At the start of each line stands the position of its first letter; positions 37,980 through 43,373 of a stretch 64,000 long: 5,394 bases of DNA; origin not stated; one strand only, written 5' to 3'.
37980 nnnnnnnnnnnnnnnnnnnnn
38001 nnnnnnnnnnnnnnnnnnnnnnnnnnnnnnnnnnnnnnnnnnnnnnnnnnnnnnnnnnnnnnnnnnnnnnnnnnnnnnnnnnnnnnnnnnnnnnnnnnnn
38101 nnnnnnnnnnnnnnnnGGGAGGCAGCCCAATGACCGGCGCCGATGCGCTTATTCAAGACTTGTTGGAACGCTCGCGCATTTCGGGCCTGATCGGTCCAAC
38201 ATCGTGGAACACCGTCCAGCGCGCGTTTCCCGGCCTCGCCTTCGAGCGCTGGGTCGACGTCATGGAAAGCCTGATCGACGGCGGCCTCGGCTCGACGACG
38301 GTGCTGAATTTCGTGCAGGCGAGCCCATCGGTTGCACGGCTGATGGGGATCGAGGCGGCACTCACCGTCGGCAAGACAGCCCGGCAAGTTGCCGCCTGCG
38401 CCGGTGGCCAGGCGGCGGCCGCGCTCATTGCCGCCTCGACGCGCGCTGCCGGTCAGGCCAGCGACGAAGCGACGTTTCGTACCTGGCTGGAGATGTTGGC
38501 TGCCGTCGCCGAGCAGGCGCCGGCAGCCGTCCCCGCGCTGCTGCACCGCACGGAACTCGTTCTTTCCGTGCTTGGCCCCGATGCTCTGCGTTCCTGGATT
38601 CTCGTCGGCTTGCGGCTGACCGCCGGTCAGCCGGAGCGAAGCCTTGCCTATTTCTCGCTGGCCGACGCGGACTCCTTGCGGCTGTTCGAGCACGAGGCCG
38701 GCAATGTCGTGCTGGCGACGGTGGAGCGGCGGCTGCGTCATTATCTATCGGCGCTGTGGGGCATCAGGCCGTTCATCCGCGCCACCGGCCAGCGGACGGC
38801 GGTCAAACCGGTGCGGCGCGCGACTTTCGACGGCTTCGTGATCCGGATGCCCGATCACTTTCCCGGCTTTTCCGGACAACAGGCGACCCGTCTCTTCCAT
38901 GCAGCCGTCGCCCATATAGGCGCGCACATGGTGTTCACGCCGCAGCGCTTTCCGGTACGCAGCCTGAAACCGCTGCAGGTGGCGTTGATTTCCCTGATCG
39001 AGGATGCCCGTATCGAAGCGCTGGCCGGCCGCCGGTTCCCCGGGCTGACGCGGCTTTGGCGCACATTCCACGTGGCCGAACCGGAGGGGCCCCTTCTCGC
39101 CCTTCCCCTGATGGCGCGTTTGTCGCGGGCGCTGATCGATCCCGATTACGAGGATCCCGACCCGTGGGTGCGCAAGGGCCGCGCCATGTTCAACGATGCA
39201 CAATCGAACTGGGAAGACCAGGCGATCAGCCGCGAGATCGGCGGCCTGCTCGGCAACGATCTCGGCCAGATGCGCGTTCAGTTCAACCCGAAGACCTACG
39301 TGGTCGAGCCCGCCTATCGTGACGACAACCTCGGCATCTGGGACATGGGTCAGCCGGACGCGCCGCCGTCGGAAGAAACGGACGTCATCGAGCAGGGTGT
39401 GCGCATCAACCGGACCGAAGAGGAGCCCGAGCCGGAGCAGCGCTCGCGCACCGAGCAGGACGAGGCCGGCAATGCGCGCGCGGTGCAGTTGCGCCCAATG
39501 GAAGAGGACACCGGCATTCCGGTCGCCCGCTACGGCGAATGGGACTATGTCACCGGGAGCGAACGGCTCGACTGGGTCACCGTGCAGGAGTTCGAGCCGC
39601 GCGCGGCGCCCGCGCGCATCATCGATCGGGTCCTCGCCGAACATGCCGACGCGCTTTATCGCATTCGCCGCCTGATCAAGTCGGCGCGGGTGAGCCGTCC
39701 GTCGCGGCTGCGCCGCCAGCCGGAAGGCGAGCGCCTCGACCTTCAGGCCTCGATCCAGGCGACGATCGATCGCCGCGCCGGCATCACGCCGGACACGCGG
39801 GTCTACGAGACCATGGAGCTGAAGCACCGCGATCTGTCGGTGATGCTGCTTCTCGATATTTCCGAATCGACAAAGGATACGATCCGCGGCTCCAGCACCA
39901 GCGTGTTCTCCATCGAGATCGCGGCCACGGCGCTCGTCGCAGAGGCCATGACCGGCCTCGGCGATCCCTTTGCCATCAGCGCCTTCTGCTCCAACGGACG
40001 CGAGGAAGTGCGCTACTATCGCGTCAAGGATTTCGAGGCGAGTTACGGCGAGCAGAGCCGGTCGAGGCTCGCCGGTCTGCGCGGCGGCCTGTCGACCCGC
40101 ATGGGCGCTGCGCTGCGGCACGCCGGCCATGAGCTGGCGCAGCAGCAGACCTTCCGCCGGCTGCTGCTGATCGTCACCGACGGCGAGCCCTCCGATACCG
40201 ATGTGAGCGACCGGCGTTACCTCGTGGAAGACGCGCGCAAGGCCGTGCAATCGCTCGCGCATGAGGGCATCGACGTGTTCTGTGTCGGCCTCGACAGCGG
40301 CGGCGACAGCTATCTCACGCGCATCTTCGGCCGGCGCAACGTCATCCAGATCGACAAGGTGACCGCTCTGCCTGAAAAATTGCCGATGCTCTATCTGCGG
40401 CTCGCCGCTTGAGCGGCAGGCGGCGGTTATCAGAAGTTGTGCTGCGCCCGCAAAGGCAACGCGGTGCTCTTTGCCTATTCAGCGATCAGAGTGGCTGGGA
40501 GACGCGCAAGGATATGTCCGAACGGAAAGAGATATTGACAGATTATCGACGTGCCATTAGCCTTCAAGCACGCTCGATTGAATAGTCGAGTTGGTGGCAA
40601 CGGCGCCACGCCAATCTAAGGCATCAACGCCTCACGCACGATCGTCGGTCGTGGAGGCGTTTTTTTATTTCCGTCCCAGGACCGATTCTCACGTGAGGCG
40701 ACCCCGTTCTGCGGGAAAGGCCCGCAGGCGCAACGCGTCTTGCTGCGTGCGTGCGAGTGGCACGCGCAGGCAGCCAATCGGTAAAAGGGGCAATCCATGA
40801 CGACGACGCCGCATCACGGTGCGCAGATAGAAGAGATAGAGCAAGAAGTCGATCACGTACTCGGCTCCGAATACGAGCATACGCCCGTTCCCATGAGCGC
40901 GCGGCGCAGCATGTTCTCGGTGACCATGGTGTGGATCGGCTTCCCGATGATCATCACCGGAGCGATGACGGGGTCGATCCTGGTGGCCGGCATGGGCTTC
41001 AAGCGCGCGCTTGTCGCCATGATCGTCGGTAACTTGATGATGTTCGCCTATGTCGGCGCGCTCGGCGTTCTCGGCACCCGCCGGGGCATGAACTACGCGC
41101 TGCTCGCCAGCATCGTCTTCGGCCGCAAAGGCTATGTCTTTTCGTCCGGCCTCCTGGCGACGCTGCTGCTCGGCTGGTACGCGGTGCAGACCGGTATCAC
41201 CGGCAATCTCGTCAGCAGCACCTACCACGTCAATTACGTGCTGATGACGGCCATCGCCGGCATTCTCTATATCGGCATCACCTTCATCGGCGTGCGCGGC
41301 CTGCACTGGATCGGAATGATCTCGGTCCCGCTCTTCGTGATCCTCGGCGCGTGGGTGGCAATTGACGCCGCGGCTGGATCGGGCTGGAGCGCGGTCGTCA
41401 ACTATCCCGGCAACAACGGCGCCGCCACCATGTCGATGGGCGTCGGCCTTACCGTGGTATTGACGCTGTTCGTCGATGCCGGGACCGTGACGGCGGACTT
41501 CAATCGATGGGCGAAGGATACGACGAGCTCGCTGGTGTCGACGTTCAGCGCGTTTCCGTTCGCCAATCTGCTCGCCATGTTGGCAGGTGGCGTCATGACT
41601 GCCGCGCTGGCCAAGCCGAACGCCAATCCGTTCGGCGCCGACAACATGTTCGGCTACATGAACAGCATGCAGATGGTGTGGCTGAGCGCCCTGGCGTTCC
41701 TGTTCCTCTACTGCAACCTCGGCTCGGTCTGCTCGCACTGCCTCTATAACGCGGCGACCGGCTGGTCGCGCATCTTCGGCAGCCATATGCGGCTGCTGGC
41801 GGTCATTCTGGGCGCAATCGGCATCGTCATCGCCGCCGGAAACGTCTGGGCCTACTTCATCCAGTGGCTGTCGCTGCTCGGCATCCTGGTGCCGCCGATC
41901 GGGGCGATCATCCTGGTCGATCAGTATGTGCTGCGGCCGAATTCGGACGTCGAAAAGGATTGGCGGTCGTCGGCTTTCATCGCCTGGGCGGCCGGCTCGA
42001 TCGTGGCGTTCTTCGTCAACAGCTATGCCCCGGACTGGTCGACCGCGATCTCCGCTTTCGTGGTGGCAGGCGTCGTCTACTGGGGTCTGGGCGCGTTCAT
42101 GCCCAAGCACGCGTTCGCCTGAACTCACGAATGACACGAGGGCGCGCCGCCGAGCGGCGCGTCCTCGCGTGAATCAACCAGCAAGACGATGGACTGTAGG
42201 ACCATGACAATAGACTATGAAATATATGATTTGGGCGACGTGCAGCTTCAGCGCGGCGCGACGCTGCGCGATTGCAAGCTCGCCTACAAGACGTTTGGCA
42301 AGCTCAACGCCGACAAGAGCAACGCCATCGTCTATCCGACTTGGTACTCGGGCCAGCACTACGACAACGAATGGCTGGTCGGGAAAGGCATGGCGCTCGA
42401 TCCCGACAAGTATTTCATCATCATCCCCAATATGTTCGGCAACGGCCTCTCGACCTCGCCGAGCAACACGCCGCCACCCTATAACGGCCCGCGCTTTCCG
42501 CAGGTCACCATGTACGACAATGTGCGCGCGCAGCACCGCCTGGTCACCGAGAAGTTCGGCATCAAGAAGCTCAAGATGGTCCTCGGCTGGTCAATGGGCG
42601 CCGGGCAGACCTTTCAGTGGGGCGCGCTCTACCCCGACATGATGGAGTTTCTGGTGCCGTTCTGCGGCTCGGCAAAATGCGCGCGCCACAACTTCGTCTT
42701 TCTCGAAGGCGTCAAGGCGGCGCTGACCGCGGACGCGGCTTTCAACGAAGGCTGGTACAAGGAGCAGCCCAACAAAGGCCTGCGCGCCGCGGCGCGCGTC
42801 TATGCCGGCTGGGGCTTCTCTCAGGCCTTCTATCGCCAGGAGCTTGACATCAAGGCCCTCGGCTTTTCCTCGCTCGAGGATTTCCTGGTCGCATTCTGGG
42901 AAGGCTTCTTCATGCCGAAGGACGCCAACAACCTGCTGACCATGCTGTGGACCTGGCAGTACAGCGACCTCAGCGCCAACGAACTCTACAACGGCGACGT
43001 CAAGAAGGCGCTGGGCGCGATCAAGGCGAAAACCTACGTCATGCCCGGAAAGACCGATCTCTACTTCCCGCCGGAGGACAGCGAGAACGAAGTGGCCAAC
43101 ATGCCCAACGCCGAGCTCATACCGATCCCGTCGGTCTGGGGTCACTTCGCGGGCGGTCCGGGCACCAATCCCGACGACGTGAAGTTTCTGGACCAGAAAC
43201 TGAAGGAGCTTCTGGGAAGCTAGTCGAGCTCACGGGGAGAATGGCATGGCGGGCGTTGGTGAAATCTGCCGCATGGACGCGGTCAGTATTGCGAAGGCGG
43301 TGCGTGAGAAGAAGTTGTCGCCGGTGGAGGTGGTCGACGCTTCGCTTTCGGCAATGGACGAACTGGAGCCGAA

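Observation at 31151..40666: Two matching ANTAR dual-hairpin/terminator switches define an AmiR regulon with non-canonical loops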

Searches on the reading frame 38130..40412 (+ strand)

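Call 5: search_protein_families(library=pfam, proteins=[window:38130-40412:+])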
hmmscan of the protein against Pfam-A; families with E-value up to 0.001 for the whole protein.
window:38130-40412:+ (760 aa): 3 families
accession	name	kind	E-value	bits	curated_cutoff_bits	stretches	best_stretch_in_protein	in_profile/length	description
PF00092.34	VWA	-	4.3e-07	30.7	23.8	1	571-737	2-155/174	von Willebrand factor type A domain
PF13519.12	VWA_2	-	0.00052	21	27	0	571-686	1-107/107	von Willebrand factor type A domain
PF05762.20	VWA_CoxE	-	0.00071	19.5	26.4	0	513-583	6-71/222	VWA domain containing CoxE-like protein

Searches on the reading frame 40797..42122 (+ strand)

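Call 5: search_protein_families(library=pfam, proteins=[window:40797-42122:+])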
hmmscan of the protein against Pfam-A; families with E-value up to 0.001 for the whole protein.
window:40797-42122:+ (441 aa): 1 family
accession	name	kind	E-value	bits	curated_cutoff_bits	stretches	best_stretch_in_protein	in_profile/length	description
PF02133.21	Transp_cyt_pur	-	9.1e-19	68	23.5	1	30-409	1-418/440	Permease for cytosine/purines, uracil, thiamine, allantoin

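Call 62: search_protein_families(library=ncbifam, proteins=[window:40797-42122:+])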
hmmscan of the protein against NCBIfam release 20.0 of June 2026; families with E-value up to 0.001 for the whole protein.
window:40797-42122:+ (441 aa): 3 families
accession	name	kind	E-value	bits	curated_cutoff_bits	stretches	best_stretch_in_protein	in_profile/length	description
NF008241.0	PRK11017.1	equivalog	5.2e-54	183.6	326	1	24-428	5-396/416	cytosine permease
TIGR02358.1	thia_cytX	hypoth_equivalog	2.3e-23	83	309.85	1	41-428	2-382/386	putative hydroxymethylpyrimidine transporter CytX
TIGR00800.1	ncs1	subfamily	5.9e-21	74.7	353.1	1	29-384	5-393/447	NCS1 family nucleobase:cation symporter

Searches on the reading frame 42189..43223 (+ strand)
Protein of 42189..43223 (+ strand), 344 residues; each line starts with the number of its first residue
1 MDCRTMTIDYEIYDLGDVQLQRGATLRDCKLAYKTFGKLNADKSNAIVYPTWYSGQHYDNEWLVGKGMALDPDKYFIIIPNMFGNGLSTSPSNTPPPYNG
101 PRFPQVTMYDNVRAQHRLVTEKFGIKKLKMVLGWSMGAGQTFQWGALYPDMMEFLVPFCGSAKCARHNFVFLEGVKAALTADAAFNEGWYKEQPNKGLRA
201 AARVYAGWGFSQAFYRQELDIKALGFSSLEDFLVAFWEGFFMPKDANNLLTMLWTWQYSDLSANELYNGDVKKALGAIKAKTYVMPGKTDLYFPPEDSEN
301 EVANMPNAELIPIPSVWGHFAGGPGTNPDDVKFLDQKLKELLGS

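Call 5: search_protein_families(library=pfam, proteins=[window:42189-43223:+])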
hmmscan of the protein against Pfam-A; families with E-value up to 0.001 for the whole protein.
window:42189-43223:+ (344 aa): 1 family
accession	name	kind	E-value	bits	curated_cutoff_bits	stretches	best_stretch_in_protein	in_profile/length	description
PF00561.26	Abhydrolase_1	-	3.6e-12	46.9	25.8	1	69-311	22-231/245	alpha/beta hydrolase fold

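Call 62: search_protein_families(library=ncbifam, proteins=[window:42189-43223:+])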
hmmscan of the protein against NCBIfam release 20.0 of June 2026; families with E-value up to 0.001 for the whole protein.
window:42189-43223:+ (344 aa): 8 families
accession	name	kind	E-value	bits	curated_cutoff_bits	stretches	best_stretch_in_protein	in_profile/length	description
NF005757.0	PRK07581.1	subfamily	1e-169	563.8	332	1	6-343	3-338/339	hypothetical protein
TIGR01392.2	MetX_acetyl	equivalog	1.4e-45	155.9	500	1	17-319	4-332/351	homoserine O-acetyltransferase MetX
NF001209.0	PRK00175.1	equivalog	8e-45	153.3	331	1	14-319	19-354/381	homoserine O-acetyltransferase MetX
NF005071.0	PRK06489.1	equivalog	8.5e-41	140.2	305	1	16-316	38-332/362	hypothetical protein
NF005262.1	PRK06765.1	equivalog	7.3e-35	120.6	450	1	13-322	7-350/366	E22 family MetX-like putative esterase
NF047916.1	MetX_succinyl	exception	7.4e-34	117.3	560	1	18-306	16-331/370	homoserine O-succinyltransferase MetX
NF047917.1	MetX_acetyl_MTB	exception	2.6e-31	109.1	475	1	10-204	7-219/361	homoserine O-acetyltransferase MetX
TIGR03343.1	biphenyl_bphD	equivalog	0.0001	21.7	462.15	0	182-321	134-264/282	2-hydroxy-6-oxo-6-phenylhexa-2,4-dienoate hydrolase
